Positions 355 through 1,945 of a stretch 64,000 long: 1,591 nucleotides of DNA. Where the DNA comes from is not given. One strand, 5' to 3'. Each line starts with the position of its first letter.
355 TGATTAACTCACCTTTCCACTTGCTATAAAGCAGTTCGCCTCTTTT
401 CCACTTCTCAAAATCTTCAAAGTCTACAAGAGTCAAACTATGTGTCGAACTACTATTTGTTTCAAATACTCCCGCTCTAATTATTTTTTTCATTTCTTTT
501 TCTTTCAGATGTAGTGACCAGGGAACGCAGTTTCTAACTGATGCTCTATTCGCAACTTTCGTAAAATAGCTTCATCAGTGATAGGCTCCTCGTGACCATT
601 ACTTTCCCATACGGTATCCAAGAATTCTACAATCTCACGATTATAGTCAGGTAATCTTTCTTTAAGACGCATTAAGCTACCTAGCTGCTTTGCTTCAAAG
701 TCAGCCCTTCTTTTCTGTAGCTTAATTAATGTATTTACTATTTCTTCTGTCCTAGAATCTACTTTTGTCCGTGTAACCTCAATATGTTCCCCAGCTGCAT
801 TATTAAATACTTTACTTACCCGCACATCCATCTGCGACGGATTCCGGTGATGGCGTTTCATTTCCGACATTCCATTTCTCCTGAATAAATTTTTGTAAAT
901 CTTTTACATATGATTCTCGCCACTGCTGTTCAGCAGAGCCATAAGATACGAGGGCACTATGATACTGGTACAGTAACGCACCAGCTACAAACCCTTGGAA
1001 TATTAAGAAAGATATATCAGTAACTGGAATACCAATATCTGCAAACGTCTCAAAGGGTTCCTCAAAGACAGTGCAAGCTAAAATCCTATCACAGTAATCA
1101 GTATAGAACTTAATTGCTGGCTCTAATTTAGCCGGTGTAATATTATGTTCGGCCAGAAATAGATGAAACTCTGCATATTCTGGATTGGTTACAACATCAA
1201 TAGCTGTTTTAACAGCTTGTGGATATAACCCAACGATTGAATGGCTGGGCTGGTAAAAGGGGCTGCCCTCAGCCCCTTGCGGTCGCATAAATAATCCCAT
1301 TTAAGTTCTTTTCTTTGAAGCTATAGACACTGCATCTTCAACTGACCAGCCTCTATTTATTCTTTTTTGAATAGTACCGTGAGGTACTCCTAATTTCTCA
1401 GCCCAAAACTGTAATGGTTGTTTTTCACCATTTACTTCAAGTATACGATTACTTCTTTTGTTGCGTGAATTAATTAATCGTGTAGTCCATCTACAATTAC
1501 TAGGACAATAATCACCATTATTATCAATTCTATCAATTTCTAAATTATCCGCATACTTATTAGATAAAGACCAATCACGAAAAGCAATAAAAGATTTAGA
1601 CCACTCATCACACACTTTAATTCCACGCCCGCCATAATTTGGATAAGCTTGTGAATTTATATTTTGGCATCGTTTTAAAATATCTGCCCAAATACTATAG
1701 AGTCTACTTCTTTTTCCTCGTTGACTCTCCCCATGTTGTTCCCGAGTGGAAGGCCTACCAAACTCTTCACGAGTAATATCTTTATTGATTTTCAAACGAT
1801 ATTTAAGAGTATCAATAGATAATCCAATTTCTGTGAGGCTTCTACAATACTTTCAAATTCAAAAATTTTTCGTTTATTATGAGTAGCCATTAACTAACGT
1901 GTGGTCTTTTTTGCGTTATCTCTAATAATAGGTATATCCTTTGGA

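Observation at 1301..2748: CsrA homologue carried between two HNH homing-endonuclease genes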

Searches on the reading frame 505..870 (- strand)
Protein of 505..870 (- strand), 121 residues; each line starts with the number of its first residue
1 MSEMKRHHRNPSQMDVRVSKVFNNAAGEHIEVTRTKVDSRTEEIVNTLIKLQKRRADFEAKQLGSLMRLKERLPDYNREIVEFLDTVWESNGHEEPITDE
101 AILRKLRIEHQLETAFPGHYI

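Call 3: search_protein_families(library=pfam, proteins=[window:505-870:-], max_evalue=0.1)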
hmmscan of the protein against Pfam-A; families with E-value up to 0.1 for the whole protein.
window:505-870:- (121 aa): 1 family
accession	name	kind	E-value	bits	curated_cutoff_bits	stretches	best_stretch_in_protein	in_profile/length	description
PF25308.1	Rgr-1_C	-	0.075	12.9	27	1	10-72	56-116/183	Rgr-1, C-terminal domain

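Call 4: search_protein_families(library=phrogs, proteins=[window:505-870:-], max_evalue=0.01)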
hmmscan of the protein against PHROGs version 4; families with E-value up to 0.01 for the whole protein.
window:505-870:- (121 aa): 0 families

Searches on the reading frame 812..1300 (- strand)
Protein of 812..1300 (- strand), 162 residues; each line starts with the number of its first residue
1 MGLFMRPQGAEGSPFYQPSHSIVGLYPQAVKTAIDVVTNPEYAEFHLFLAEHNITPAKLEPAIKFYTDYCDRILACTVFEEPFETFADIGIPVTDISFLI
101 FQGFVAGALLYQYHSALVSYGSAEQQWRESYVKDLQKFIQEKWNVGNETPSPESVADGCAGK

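Call 3: search_protein_families(library=pfam, proteins=[window:812-1300:-], max_evalue=0.1)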
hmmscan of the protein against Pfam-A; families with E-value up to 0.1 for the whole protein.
window:812-1300:- (162 aa): 0 families

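Call 4: search_protein_families(library=phrogs, proteins=[window:812-1300:-], max_evalue=0.01)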
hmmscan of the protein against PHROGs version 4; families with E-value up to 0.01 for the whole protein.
window:812-1300:- (162 aa): 0 families

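Call 57: search_solved_structures(query=A4, max_evalue=10)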
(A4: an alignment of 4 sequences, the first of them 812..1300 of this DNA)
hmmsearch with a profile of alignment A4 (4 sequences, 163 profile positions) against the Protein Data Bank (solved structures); distinct sequences matched with E-value up to 10: 3.
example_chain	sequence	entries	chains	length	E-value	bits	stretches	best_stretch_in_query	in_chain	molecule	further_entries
3rjz_A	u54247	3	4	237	0.079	15.7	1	99-145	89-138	N-type ATP pyrophosphatase superfamily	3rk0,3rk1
9ijj_k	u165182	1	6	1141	0.36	13.5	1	49-146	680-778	Cilia- and flagella-associated protein 70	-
28lk_A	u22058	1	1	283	1.2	11.9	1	100-150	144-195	complement-inhibiting protein ChiB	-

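Call 71: predict_structure(protein=window:812-1288:-)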
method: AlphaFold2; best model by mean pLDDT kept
length: 158 residues; sequences in the alignment: 1
mean_pLDDT: 43.5   pTM: 0.32
mean pLDDT of the five models: 43.5, 42.2, 42.1, 41.1, 39.0
residues with pLDDT >= 90: 0; 70-90: 0; 50-70: 44; < 50: 114
segments of 3 or more residues with pLDDT < 50: 1-21, 38-42, 63-96, 105-117, 119-124, 130-158
pLDDT, mean of each block of 10 residues (from residue 1): 33 37 53 52 50 52 43 33 39 48 49 45 49 45 37 31
secondary structure, 60 per line:
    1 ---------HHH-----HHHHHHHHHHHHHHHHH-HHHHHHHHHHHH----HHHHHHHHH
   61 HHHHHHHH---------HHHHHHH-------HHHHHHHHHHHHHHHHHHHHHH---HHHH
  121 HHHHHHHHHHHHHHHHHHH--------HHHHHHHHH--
elements in order: H18-34 H36-47 H52-68 H78-84 H92-113 H117-139 H148-156
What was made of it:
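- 812..1300 (-): Conserved downstream partner gene (162 aa, function unknown). In relatives its start overlaps the csrA stop. The single-sequence AF2 model is unusable, pLDDT 43 (call 71).
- Closest known: FliW-CsrA and CesT-CsrA protein-antagonist systems. Different: The low-confidence model is all-helical (call 71).
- Tried and rejected: AF2 of the 162-aa protein from a single sequence gave pLDDT 43.5 and was not used (call 71).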

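Call 73: search_protein_families(library=pfam, proteins=[window:812-1300:-], max_evalue=1)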
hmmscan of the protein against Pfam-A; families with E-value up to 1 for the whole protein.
window:812-1300:- (162 aa): 0 families
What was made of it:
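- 812..1300 (-): No Pfam, PHROG or PDB match (calls 3, 4, 57, 73).
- Closest known: FliW-CsrA and CesT-CsrA protein-antagonist systems. Different: The 162-aa partner shows no sequence similarity to FliW or CesT families in Pfam or PDB (calls 57, 73).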

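Call 99: search_protein_families(library=padloc, proteins=[window:812-1300:-], max_evalue=0.01)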
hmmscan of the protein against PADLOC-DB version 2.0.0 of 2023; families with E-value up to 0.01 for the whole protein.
window:812-1300:- (162 aa): 1 family
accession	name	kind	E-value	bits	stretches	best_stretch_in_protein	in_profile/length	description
PDLC02287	AbiEi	-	0.0096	13.5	0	112-140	77-105/253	AbiEi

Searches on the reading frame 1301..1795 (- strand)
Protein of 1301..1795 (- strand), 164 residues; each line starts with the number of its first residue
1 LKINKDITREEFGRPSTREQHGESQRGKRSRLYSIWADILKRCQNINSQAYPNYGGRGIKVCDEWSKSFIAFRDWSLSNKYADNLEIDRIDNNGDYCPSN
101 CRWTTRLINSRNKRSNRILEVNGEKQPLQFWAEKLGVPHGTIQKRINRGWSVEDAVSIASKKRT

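Call 3: search_protein_families(library=pfam, proteins=[window:1301-1795:-], max_evalue=0.1)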
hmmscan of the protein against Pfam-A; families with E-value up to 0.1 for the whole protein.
window:1301-1795:- (164 aa): 0 families

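Call 4: search_protein_families(library=phrogs, proteins=[window:1301-1795:-], max_evalue=0.01)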
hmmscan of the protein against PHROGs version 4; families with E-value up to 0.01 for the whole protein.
window:1301-1795:- (164 aa): 10 families
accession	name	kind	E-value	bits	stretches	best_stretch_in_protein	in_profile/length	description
phrog_3377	-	DNA, RNA and nucleotide metabolism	1.4e-54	185.9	1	23-162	5-143/196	HNH endonuclease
phrog_374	-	DNA, RNA and nucleotide metabolism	2.1e-45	156.6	1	14-157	260-397/617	HNH endonuclease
phrog_8790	-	DNA, RNA and nucleotide metabolism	2.3e-34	120.4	1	21-155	13-141/241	restriction endonuclease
phrog_2081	-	DNA, RNA and nucleotide metabolism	1e-25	91.8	1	25-121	98-203/433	HNH endonuclease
phrog_953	-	DNA, RNA and nucleotide metabolism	1.3e-23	85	1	23-117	215-309/420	HNH endonuclease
phrog_28742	-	unknown function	3.5e-05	25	1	40-121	31-113/165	-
phrog_1065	-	unknown function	0.00027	21.9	1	130-162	62-94/192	-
phrog_1035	-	DNA, RNA and nucleotide metabolism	0.00033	21.6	1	45-114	132-212/271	endonuclease VII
phrog_4578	-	DNA, RNA and nucleotide metabolism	0.0008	20.3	1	80-116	25-62/130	HNH endonuclease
phrog_3118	-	DNA, RNA and nucleotide metabolism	0.008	16.7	0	81-110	65-94/287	HNH endonuclease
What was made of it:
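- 1301..1795 (-): HNH2, a paralogous HNH-like gene (164 aa from a TTG start). Its stop directly abuts the ATG of the 162-aa gene at 1300. PHROG 3377 E 1e-54 (call 4).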

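Call 37: search_protein_families(library=ncbifam, proteins=[window:1301-1795:-], max_evalue=0.01)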
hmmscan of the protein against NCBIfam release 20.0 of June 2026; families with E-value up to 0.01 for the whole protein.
window:1301-1795:- (164 aa): 0 families

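Call 99: search_protein_families(library=padloc, proteins=[window:1301-1795:-], max_evalue=0.01)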
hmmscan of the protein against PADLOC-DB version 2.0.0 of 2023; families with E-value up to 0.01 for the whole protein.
window:1301-1795:- (164 aa): 1 family
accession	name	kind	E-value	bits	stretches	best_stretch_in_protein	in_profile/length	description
PDLC03687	HEase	-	0.0016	16.4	1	77-126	64-114/178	homing endonuclease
